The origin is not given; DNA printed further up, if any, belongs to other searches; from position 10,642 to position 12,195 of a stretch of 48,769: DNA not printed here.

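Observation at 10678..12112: AT-rich stand-alone ATPase cargo gene between Q antiterminator and the holin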

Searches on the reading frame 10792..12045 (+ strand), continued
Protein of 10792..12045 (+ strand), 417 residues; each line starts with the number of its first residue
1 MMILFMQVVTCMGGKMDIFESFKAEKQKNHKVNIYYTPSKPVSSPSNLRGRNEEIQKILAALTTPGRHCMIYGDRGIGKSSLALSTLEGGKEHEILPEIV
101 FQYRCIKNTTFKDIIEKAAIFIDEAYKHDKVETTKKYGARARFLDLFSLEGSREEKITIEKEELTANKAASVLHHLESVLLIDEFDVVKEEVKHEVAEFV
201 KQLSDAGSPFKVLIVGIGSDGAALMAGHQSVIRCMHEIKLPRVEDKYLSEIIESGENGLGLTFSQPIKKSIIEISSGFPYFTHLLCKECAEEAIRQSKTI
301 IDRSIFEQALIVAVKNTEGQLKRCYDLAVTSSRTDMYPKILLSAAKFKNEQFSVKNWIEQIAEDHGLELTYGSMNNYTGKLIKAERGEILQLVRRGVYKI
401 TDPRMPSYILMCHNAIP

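Call 44: fold_search(model_id=the predicted structure, library=pdb)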
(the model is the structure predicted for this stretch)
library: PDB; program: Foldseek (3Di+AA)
matches with E <= 10: 1730; with E <= 0.001: 1007
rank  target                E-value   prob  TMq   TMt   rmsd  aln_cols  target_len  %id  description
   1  2qen                  4.5e-11  1.00  0.53  0.60  10.6       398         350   15  The walker-type atpase paby2304 of pyrococcus abyssi (released 2008-07-01)
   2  7jgr_A                1.9e-10  1.00  0.45  0.45  10.9       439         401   14  Structure of Drosophila ORC bound to DNA (84 bp) and Cdc6 (released 2020-09-09)
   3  2fna_A                2.1e-10  1.00  0.48  0.53   9.6       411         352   13  Crystal structure of an archaeal aaa+ atpase (sso1545) from sulfolobus solfataricus p2 at 2.00 A resolution (released 2006-02-07)
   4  7jk6_A                3.6e-10  1.00  0.43  0.45  10.5       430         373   14  Structure of Drosophila ORC in the active conformation (released 2020-09-09)
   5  1fnn_A                7.6e-10  1.00  0.47  0.49  11.2       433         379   14  CRYSTAL STRUCTURE OF CDC6P FROM PYROBACULUM AEROPHILUM (released 2000-10-04)
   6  1w5s_B                9.8e-10  1.00  0.45  0.46  12.9       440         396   15  Structure of the Aeropyrum Pernix ORC2 protein (ADP form) (released 2004-10-05)
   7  8efv_C                1.1e-09  1.00  0.43  0.54   9.3       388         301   14  Structure of single homo-hexameric Holliday junction ATP-dependent DNA helicase RuvB motor (released 2023-05-10)
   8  8efy_K                1.3e-09  1.00  0.43  0.55   9.1       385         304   13  Structure of double homo-hexameric AAA+ ATPase RuvB motors (released 2023-05-10)
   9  8efv_A                1.5e-09  1.00  0.44  0.54   9.0       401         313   13  Structure of single homo-hexameric Holliday junction ATP-dependent DNA helicase RuvB motor (released 2023-05-10)
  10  9peo_E                1.8e-09  1.00  0.43  0.49  12.5       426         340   13  Structure of the S. cerevisiae clamp loader Replication Factor C (RFC) with mixed nucleotide occupancy (released 2025-11-12)
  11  2qby_A                2.4e-09  1.00  0.45  0.49  13.6       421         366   14  Crystal structure of a heterodimer of Cdc6/Orc1 initiators bound to origin DNA (from S. solfataricus) (released 2007-09-11)
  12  7tfh_B                2.7e-09  1.00  0.46  0.56  13.7       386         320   10  Atomic model of the S. cerevisiae clamp-clamp loader complex PCNA-RFC bound to two DNA molecules, one at the 5'-recess (released 2022-11-16)
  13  9pev_E                2.8e-09  1.00  0.43  0.50  12.9       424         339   13  Structure of the S. cerevisiae clamp loader Replication Factor C (RFC) with mixed nucleotide occupancy (released 2025-11-12)
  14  7jpo_A                3.3e-09  1.00  0.43  0.48  11.0       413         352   13  ORC-O1AAA: Human Origin Recognition Complex (ORC) with dynamic/unresolved ORC2 WH (released 2020-09-02)
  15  8efy_C                3.6e-09  1.00  0.43  0.54  10.3       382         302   14  Structure of double homo-hexameric AAA+ ATPase RuvB motors (released 2023-05-10)
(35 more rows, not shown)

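Call 45: search_protein_families(library=pfam, proteins=[L011:9062-9922:+, L007:7522-7773:+, L012:4545-4868:+], max_evalue=0.01)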
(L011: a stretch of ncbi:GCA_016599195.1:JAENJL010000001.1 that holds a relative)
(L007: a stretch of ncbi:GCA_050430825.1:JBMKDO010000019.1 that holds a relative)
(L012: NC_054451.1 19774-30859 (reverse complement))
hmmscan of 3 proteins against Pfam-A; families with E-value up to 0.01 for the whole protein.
L011:9062-9922:+ (286 aa): 1 family
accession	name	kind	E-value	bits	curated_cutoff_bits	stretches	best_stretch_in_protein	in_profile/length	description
PF04266.20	ASCH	-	0.0034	18.5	21.2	0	190-239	41-89/103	ASCH domain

L007:7522-7773:+ (83 aa): 0 families

L012:4545-4868:+ (107 aa): 0 families

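Call 54: search_protein_representatives(alignment_id=A1)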
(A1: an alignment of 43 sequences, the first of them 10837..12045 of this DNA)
Query: 43 sequences, 407 profile positions. Proteins with E-value up to 0.001 (for the whole library): 8509; up to 1e-10: 3846; up to 1e-30: 1672. The best 150 are listed.
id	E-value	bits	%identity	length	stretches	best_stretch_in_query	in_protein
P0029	1.5e-161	554.4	-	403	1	1-402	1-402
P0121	1.4e-148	511.7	-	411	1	4-404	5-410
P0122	2.7e-146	504.2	-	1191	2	5-404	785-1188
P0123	1.4e-145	501.9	-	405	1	5-403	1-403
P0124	1.1e-144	498.9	-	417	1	5-403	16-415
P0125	7.8e-143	492.8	-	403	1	5-405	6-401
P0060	1.1e-139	482.4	-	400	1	5-403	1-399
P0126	1.5e-139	482.0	-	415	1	1-405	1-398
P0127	1.4e-138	478.8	-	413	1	4-400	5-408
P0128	4.1e-137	474.0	-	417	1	5-402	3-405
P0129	1.8e-136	471.9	-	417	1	5-403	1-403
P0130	4.0e-135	467.4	-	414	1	4-403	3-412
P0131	2.7e-132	458.1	-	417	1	6-402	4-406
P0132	1.0e-131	456.2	-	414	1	6-403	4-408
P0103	1.3e-131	455.8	-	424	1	4-403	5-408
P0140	3.0e-126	438.2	-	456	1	15-405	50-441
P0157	2.3e-118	412.2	-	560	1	10-403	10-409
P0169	4.0e-109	381.8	-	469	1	10-402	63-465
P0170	8.3e-109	380.7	-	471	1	11-403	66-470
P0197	6.3e-95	335.0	-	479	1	14-401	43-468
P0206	2.5e-91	323.2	-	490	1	11-401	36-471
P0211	6.6e-91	321.8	-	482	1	13-402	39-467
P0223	1.6e-87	310.6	-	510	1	19-402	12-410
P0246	5.4e-84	299.0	-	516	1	16-403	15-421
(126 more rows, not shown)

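Call 55: search_protein_families(library=pfam, proteins=[P0122, P0157, P0223, P0246, P0206, P0197, P0211, P0170, P0169, P0140], max_evalue=0.001)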
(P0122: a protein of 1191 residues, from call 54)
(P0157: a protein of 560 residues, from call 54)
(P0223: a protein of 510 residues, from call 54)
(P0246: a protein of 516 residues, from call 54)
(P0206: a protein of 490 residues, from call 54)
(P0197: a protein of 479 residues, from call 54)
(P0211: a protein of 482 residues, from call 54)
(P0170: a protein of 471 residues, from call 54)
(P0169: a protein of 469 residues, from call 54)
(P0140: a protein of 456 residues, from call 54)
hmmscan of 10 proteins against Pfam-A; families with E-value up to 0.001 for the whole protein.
P0122 (1191 aa): 30 families (the best 25 are shown)
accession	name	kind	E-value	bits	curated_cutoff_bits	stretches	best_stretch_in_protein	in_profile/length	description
PF13424.12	TPR_12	-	2.3e-84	278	30.1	6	501-576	2-77/77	Tetratricopeptide repeat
PF13374.12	TPR_10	-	2.7e-80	262.8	27.5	6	543-584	1-42/42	Tetratricopeptide repeat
PF24885.1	TPR_NPHP3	-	1.1e-63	215.3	100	6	501-589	98-186/239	Nephrocystin-3 TPR domain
PF00515.34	TPR_1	-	7.1e-32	108.3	27.8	2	628-658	1-31/34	Tetratricopeptide repeat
PF13181.12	TPR_8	-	3.6e-30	102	25.7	1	629-659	2-32/34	Tetratricopeptide repeat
PF07719.23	TPR_2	-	2.7e-24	83.7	27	0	460-490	1-31/34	Tetratricopeptide repeat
PF13176.12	TPR_7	-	7.9e-19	66.5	27.9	0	630-661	1-32/36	Tetratricopeptide repeat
PF17874.7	TPR_MalT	-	1.2e-16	61.4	45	2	550-702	46-193/336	MalT-like TPR region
PF20703.3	nSTAND1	-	1.7e-15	58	27.1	1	815-1047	14-218/379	Novel STAND NTPase 1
PF13401.12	AAA_22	-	4e-13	50.2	27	2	836-992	6-125/130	AAA domain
PF13432.12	TPR_16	-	2.2e-11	44.4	32.7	2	598-658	9-59/65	Tetratricopeptide repeat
PF13191.12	AAA_16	-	4.5e-11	44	32.6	1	817-893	2-85/167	AAA ATPase domain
PF13431.12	TPR_17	-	8e-09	35.5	24.4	0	456-480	9-33/34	Tetratricopeptide repeat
PF25000.1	DUF7779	-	9.5e-09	35.8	27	1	280-363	5-93/95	Domain of unknown function (DUF7779)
PF13428.12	TPR_14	-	1.4e-08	35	23.5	0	633-675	6-43/44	Tetratricopeptide repeat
PF01637.24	ATPase_2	-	1.8e-05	25.1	33.2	0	820-1052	4-219/225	ATPase domain predominantly from Archaea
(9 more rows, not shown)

P0157 (560 aa): 6 families
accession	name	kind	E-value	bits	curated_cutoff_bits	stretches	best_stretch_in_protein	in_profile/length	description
PF20703.3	nSTAND1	-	2.3e-14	54.3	27.1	1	34-267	13-219/379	Novel STAND NTPase 1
PF13191.12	AAA_16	-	3.1e-06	28.2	32.6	1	37-115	2-87/167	AAA ATPase domain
PF13401.12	AAA_22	-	2.2e-05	25.2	27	1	58-211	8-125/130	AAA domain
PF14516.12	AAA_35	-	0.00018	20.9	27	0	36-303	12-264/331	AAA-like domain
PF25201.1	nSTAND6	-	0.00025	21.5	27.7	1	38-109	2-73/148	Novel STAND NTPase 6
PF01637.24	ATPase_2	-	0.00089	19.6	33.2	0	37-272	1-220/225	ATPase domain predominantly from Archaea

P0223 (510 aa): 5 families
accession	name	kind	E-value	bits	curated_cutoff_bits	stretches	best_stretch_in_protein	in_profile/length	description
PF13401.12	AAA_22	-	3.7e-08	34.2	27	1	49-206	6-125/130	AAA domain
PF20703.3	nSTAND1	-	4.2e-08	33.7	27.1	1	28-283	14-240/379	Novel STAND NTPase 1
PF13191.12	AAA_16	-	1.8e-06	29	32.6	1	30-192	2-161/167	AAA ATPase domain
PF13173.12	AAA_14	-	3.4e-05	24.3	27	0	150-235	50-128/129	AAA domain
PF00004.35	AAA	-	4e-05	24.5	21.2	0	51-220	1-122/131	ATPase family associated with various cellular activities (AAA)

P0246 (516 aa): 5 families
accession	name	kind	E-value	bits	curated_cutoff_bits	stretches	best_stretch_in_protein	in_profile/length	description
PF13401.12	AAA_22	-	1.3e-06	29.2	27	1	54-207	5-123/130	AAA domain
PF00004.35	AAA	-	4.4e-05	24.4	21.2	0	167-231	59-130/131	ATPase family associated with various cellular activities (AAA)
PF13191.12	AAA_16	-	0.00022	22.2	32.6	1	36-110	2-85/167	AAA ATPase domain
PF00270.35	DEAD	-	0.00064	19.9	26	0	41-203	2-154/167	DEAD/DEAH box helicase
PF13173.12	AAA_14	-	0.00076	19.9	27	0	155-237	51-127/129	AAA domain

P0206 (490 aa): 1 family
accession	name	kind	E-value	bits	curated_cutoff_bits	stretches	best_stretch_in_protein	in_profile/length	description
PF13191.12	AAA_16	-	1.5e-05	26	32.6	1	64-242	4-160/167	AAA ATPase domain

P0197 (479 aa): 3 families
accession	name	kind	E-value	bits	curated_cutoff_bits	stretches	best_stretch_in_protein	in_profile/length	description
PF13191.12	AAA_16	-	4.6e-06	27.7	32.6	1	67-223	3-145/167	AAA ATPase domain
PF00004.35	AAA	-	5.2e-06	27.4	21.2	1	87-277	1-130/131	ATPase family associated with various cellular activities (AAA)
PF07693.20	KAP_NTPase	-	0.00035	20.3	20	1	82-246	18-186/293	KAP family P-loop domain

P0211 (482 aa): 3 families
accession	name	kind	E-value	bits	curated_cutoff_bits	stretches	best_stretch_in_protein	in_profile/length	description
PF13401.12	AAA_22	-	2.1e-07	31.8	27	1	82-250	6-123/130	AAA domain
PF13191.12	AAA_16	-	5.9e-05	24.1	32.6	1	63-131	2-81/167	AAA ATPase domain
PF07728.20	AAA_5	-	0.00031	21.2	22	0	83-141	1-55/139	AAA domain (dynein-related subfamily)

P0170 (471 aa): 4 families
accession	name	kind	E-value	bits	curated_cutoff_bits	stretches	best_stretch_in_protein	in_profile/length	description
PF20703.3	nSTAND1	-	2e-06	28.1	27.1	1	88-305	12-198/379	Novel STAND NTPase 1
PF13401.12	AAA_22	-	2.7e-05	24.9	27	1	112-270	7-125/130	AAA domain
PF01637.24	ATPase_2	-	0.00015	22.1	33.2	1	92-294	1-182/225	ATPase domain predominantly from Archaea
PF13191.12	AAA_16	-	0.0007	20.6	32.6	0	94-136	4-50/167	AAA ATPase domain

P0169 (469 aa): 5 families
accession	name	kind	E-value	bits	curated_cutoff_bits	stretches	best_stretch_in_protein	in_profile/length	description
PF20703.3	nSTAND1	-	2.2e-08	34.6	27.1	1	87-301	13-201/379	Novel STAND NTPase 1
PF01637.24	ATPase_2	-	4e-07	30.5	33.2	1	90-306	1-201/225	ATPase domain predominantly from Archaea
PF13401.12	AAA_22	-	5e-06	27.3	27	1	109-261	6-123/130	AAA domain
PF13191.12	AAA_16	-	0.00025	22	32.6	1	90-127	2-43/167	AAA ATPase domain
PF00004.35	AAA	-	0.00083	20.2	21.2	0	112-268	2-114/131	ATPase family associated with various cellular activities (AAA)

P0140 (456 aa): 8 families
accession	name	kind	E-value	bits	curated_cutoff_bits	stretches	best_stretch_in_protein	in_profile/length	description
PF20703.3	nSTAND1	-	4.3e-11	43.5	27.1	1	67-320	11-235/379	Novel STAND NTPase 1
PF13191.12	AAA_16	-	2.1e-08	35.3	32.6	1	72-234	2-161/167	AAA ATPase domain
PF13401.12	AAA_22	-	5.9e-08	33.5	27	1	91-245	6-122/130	AAA domain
PF13604.12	AAA_30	-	2.9e-05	24.3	27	1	80-285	7-158/191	AAA domain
PF00004.35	AAA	-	0.00011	23.1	21.2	0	94-255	2-116/131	ATPase family associated with various cellular activities (AAA)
PF00270.35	DEAD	-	0.00013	22.2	26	1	79-240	3-152/167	DEAD/DEAH box helicase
PF12775.13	AAA_7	-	0.00017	21.6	25.8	1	79-142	22-86/181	P-loop containing dynein motor region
PF05729.18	NACHT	-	0.00033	21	26.7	0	94-133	4-47/167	NACHT domain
